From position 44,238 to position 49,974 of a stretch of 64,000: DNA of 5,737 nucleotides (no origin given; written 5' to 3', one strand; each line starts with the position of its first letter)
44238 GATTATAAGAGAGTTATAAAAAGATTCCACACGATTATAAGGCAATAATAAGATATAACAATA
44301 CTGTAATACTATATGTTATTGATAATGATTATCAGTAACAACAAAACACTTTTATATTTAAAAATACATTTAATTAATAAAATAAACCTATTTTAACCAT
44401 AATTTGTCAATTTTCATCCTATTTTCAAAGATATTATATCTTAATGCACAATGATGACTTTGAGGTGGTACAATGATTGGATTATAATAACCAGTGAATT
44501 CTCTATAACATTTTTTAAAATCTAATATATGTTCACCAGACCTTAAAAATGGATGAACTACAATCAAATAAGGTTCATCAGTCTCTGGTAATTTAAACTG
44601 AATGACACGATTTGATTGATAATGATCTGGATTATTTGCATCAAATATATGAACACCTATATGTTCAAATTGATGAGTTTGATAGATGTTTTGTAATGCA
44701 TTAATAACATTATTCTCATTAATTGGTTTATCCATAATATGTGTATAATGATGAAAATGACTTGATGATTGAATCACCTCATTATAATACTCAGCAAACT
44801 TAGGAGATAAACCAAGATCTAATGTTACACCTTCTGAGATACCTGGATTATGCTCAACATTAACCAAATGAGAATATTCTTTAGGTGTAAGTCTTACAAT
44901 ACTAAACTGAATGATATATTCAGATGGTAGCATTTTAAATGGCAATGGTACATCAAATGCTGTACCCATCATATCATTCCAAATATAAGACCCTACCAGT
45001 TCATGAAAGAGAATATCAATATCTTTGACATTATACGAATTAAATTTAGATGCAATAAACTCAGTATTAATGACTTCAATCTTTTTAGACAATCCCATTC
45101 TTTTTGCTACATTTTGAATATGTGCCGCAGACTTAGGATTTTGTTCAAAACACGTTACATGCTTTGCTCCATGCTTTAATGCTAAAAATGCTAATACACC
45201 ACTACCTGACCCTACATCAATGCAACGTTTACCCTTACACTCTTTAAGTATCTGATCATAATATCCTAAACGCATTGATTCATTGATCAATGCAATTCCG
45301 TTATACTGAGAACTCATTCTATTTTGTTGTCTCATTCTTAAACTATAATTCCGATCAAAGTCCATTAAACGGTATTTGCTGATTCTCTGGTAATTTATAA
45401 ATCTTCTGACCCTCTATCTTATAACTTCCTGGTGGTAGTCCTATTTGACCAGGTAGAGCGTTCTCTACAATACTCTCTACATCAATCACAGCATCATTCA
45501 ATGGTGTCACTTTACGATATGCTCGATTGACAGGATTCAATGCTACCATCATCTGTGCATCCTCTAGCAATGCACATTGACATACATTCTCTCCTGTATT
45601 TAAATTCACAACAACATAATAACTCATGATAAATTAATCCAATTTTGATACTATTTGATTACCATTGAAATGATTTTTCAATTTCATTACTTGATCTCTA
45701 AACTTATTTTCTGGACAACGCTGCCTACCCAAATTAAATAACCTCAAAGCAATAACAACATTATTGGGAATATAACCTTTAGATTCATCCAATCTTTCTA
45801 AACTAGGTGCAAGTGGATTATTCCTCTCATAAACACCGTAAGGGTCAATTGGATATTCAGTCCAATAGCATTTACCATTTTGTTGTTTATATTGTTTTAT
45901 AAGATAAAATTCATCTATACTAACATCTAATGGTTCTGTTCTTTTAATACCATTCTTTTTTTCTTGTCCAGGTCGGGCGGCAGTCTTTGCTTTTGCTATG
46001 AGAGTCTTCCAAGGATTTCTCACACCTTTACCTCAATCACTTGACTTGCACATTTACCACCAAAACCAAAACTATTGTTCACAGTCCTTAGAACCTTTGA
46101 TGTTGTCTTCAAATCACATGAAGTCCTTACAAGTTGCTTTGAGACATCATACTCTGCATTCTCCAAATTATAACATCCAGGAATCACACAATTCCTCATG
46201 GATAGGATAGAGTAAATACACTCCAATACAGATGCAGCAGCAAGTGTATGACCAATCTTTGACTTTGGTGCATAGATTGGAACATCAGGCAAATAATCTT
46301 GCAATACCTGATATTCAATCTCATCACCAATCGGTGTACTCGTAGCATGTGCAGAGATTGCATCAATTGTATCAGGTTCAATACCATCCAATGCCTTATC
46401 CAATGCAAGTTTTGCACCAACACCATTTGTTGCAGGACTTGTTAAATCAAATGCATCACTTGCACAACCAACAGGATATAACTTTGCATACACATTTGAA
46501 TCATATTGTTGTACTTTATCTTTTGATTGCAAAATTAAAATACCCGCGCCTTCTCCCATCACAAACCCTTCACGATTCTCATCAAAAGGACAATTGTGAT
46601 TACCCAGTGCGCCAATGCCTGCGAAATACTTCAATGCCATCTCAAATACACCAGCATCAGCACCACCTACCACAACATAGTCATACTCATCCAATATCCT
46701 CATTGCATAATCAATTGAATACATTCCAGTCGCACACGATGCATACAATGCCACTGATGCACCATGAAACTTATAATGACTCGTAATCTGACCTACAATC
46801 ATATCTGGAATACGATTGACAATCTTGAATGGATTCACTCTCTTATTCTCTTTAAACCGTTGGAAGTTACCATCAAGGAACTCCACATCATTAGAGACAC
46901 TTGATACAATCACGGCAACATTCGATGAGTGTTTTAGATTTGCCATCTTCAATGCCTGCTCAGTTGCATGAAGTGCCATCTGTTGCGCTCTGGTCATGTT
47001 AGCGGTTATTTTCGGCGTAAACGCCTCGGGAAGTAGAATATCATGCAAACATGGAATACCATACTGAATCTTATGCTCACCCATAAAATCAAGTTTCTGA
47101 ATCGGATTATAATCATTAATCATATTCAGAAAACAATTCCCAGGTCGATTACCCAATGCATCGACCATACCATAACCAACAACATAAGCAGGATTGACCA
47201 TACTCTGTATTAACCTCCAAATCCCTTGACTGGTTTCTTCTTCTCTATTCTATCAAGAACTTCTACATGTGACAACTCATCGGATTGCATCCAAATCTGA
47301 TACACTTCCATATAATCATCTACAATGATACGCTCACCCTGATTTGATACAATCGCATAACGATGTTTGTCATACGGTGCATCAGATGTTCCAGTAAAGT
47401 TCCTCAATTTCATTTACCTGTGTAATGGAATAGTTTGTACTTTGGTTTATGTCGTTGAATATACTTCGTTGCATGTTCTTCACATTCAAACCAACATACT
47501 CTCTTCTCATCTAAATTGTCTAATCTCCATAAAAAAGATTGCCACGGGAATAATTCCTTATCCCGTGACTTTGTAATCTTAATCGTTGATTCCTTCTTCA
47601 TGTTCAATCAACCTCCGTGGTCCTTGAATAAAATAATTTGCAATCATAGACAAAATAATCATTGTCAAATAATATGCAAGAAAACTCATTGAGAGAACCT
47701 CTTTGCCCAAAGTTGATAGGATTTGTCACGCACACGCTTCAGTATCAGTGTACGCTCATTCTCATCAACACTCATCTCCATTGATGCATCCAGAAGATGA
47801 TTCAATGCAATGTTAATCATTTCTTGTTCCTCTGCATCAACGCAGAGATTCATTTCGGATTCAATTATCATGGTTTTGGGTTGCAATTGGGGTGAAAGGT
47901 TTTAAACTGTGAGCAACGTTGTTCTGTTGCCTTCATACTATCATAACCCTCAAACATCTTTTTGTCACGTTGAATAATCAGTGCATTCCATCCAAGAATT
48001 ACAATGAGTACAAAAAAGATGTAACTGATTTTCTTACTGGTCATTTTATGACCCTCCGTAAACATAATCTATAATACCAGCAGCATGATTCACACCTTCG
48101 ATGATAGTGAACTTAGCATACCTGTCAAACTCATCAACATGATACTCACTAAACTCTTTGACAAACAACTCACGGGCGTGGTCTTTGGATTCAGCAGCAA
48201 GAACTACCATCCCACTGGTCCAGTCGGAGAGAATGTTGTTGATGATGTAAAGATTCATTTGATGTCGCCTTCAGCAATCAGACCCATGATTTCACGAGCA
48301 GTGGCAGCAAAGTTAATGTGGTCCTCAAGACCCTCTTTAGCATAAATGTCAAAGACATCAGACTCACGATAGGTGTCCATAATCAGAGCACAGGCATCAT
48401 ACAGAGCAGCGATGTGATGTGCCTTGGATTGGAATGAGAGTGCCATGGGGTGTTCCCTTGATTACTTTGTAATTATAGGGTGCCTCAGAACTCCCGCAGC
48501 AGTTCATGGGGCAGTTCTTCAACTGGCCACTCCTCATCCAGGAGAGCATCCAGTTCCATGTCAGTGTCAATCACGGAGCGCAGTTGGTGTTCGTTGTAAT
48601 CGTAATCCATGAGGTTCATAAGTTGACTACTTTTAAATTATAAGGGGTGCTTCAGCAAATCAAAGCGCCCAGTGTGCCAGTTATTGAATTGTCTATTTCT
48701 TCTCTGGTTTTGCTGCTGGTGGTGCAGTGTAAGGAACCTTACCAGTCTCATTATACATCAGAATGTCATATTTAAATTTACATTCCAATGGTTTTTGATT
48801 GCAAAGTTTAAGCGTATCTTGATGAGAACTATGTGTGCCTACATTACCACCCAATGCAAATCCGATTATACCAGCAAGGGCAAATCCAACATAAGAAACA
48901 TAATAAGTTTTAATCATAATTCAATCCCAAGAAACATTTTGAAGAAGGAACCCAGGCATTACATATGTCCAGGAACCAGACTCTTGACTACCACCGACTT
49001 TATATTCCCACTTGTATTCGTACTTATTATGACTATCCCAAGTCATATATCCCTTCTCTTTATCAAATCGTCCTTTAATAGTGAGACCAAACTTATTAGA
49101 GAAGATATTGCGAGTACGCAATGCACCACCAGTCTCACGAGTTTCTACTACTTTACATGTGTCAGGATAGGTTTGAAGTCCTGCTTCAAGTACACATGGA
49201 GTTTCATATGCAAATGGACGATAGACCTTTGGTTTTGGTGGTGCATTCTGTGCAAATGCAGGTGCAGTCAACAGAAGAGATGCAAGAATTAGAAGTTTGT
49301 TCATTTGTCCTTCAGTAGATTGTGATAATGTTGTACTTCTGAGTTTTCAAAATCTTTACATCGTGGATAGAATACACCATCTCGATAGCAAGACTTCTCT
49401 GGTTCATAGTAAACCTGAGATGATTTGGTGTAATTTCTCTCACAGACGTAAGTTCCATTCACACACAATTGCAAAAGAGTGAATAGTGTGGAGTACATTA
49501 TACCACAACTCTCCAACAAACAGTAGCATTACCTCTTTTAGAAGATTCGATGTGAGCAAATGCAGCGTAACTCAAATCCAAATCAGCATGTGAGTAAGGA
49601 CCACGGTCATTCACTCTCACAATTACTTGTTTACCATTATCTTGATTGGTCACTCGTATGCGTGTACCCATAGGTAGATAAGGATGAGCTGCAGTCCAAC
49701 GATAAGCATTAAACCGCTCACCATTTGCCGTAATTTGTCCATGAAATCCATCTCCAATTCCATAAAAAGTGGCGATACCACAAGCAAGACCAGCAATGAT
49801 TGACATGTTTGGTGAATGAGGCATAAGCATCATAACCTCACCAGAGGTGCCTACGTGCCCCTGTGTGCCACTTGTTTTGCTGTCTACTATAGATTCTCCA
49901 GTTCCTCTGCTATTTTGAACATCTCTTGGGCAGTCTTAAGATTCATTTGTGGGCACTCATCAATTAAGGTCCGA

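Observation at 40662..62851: Undescribed-looking promoter class: 22-bp dyad fixed 29-31 nt upstream of a -10 box, 11 copies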

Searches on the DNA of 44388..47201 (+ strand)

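Call 8: search_dna_similar(query=window:44388-47201:+, collection=phages, mode=distant, max_rows=20)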
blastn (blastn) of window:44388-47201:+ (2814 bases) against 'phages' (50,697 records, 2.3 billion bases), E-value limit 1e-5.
Records with a match: 14; places in all: 14; records where one place covers at least 80% of the query: 0.
Best place of each record, by identity: 80-90% 6; 60-80% 8.
By first word of the organism name: Cyanophage 12; Prochlorococcus 2.
By host as written in the record: Synechococcus 8; Synechococcus sp. 3; Synechococcus sp. WH8101 2; - 1.
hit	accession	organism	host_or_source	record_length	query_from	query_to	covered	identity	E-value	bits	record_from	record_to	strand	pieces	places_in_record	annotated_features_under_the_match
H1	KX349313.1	Cyanophage S-RIM12 isolate RW_06_0310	Synechococcus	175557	1268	1635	13%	79.1%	3e-83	317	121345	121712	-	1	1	hypothetical protein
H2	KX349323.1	Cyanophage S-RIM12 isolate W1_08_0910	Synechococcus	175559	1268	1635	13%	79.1%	3e-83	317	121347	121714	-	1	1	hypothetical protein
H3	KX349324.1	Cyanophage S-RIM12_W1_12_0610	Synechococcus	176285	1268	1635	13%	79.1%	3e-83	317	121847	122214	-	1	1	hypothetical protein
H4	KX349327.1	Cyanophage S-RIM12_WH_07_0310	USA: Vineyard Sound, Massachusetts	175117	1268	1635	13%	79.1%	3e-83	317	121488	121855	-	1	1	hypothetical protein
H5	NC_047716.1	Cyanophage S-RIM12 isolate RW_06_0310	Synechococcus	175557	1268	1635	13%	79.1%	3e-83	317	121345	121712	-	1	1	endonuclease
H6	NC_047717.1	Cyanophage S-RIM12 isolate W1_08_0910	Synechococcus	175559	1268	1635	13%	79.1%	3e-83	317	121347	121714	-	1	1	endonuclease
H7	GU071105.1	Prochlorococcus phage Syn1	Synechococcus sp. WH8101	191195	1312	1635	12%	81.5%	9e-83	315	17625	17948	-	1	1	hypothetical protein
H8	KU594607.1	Cyanophage S-RIM44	Synechococcus sp.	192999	1312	1635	12%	81.5%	9e-83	315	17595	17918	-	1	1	hypothetical protein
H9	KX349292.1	Cyanophage S-RIM44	Synechococcus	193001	1312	1635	12%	81.5%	9e-83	315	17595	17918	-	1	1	hypothetical protein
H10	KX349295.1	Cyanophage S-RIM44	Synechococcus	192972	1312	1635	12%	81.5%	9e-83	315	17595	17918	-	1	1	hypothetical protein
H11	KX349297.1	Cyanophage S-RIM44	Synechococcus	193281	1312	1635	12%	81.5%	9e-83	315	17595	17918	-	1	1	hypothetical protein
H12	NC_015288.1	Prochlorococcus phage Syn1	Synechococcus sp. WH8101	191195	1312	1635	12%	81.5%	9e-83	315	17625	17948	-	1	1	endonuclease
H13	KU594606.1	Cyanophage S-RIM32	Synechococcus sp.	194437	1310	1630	11%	78.2%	1e-67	264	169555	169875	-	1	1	hypothetical protein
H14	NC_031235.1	Cyanophage S-RIM32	Synechococcus sp.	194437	1310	1630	11%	78.2%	1e-67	264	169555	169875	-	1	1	endonuclease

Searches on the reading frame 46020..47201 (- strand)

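Call 22: search_protein_families(library=pfam, proteins=[window:46020-47201:-], max_evalue=0.01)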
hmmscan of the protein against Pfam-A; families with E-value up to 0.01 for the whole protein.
window:46020-47201:- (393 aa): 2 families
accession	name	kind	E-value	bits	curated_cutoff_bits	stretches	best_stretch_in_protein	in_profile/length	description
PF00109.32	ketoacyl-synt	-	5.1e-25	89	20.8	1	62-228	79-250/252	Beta-ketoacyl synthase, N-terminal domain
PF02801.28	Ketoacyl-synt_C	-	3.8e-22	79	20.8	1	238-346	1-118/119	Beta-ketoacyl synthase, C-terminal domain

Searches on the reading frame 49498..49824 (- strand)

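Call 101: search_protein_families(library=phrogs, proteins=[window:49498-49824:-], max_evalue=0.001)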
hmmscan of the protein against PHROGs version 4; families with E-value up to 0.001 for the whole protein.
window:49498-49824:- (108 aa): 2 families
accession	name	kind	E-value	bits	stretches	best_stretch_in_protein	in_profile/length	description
phrog_7930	-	other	9.1e-31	107.7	1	14-102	288-378/896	lipoprotein precursor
phrog_28106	-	unknown function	8.5e-17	62.5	1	16-100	103-186/290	-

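Call 102: search_protein_families(library=pfam, proteins=[window:49498-49824:-], max_evalue=0.01)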
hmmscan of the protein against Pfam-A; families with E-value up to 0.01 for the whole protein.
window:49498-49824:- (108 aa): 2 families
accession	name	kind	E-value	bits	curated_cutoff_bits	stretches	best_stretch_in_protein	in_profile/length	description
PF03330.24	DPBB_1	-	5.9e-23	81.3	28.8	1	14-103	2-82/83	Lytic transglycolase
PF00967.23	Barwin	-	0.00042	20.7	21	1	52-98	60-104/119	Barwin family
